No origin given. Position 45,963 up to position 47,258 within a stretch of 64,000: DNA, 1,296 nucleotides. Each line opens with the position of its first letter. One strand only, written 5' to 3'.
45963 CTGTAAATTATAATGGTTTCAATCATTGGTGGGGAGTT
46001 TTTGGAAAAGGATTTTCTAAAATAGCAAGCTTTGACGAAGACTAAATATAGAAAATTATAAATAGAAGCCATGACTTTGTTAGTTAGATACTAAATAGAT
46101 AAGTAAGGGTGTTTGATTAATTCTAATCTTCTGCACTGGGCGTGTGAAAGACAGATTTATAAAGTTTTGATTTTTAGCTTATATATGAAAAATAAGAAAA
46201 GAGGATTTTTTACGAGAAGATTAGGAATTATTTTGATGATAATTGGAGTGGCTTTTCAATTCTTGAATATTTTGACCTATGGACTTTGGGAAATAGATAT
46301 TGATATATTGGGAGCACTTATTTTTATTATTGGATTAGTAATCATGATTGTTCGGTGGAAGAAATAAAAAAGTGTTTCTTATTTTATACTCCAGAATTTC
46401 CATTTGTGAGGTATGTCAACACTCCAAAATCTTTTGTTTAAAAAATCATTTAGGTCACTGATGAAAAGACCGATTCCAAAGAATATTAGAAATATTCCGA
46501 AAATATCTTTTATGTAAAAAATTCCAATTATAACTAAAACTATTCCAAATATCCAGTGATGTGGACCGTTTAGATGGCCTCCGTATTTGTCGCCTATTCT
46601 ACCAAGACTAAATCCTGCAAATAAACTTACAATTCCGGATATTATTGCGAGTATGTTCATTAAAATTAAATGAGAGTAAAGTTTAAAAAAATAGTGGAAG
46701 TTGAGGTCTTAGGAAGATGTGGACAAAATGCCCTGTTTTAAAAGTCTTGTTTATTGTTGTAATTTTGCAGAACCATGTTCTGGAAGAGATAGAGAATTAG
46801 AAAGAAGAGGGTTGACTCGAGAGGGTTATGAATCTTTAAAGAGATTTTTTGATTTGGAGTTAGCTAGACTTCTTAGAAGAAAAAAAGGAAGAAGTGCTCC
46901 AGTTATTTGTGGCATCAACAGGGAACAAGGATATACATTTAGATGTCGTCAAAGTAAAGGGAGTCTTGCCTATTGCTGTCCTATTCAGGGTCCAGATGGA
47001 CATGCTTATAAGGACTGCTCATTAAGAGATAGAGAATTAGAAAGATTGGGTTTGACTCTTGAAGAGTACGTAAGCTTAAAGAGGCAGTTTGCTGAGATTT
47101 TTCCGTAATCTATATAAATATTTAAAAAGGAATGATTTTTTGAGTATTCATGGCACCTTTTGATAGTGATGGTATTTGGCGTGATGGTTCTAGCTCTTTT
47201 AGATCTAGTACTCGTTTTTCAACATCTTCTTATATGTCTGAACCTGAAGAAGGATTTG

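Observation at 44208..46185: tRNA-Ser-anchored 1.85-kb integrated element remnant with att-like direct repeats, a truncated integrase and a single large Cys/His-rich ORFan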

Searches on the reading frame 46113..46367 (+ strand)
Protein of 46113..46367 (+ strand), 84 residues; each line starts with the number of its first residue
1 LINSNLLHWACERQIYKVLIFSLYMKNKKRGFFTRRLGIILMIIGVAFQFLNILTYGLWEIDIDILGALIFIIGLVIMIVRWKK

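Call 6: search_protein_families(library=pfam, proteins=[window:46113-46367:+], max_evalue=0.1)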
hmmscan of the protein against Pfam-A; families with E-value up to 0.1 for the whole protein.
window:46113-46367:+ (84 aa): 1 family
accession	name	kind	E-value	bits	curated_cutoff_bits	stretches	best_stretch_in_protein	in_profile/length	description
PF20990.2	DUF2207_C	-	0.028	14.6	33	1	26-80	130-184/247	Predicted membrane protein (DUF2207) C-terminal domain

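Call 61: search_protein_families(library=phrogs, proteins=[window:46113-46364:+], max_evalue=0.01)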
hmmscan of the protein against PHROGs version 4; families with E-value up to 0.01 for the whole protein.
window:46113-46364:+ (84 aa): 0 families

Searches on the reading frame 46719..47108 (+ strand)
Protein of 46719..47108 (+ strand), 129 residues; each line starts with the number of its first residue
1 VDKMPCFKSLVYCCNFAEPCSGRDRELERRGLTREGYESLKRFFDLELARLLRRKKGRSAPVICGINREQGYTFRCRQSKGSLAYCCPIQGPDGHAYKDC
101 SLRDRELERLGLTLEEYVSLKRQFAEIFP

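Call 6: search_protein_families(library=pfam, proteins=[window:46719-47108:+], max_evalue=0.1)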
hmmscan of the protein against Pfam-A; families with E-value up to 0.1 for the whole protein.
window:46719-47108:+ (129 aa): 0 families

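Call 61: search_protein_families(library=phrogs, proteins=[window:46719-47105:+], max_evalue=0.01)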
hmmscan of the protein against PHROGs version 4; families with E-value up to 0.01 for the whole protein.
window:46719-47105:+ (129 aa): 0 families

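Call 63: search_protein_families(library=padloc, proteins=[window:46719-47105:+], max_evalue=0.01)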
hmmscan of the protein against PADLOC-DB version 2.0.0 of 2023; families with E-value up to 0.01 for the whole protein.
window:46719-47105:+ (129 aa): 0 families

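Call 64: search_protein_families(library=ncbifam, proteins=[window:46719-47105:+], max_evalue=0.01)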
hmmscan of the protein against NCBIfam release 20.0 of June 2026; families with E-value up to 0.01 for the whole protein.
window:46719-47105:+ (129 aa): 1 family
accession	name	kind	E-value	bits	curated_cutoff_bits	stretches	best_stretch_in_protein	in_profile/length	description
TIGR03277.1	methan_mark_9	hypoth_equivalog_domain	1.5e-16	60.6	96.2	2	5-43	63-101/109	methanogenesis marker 9 domain-containing protein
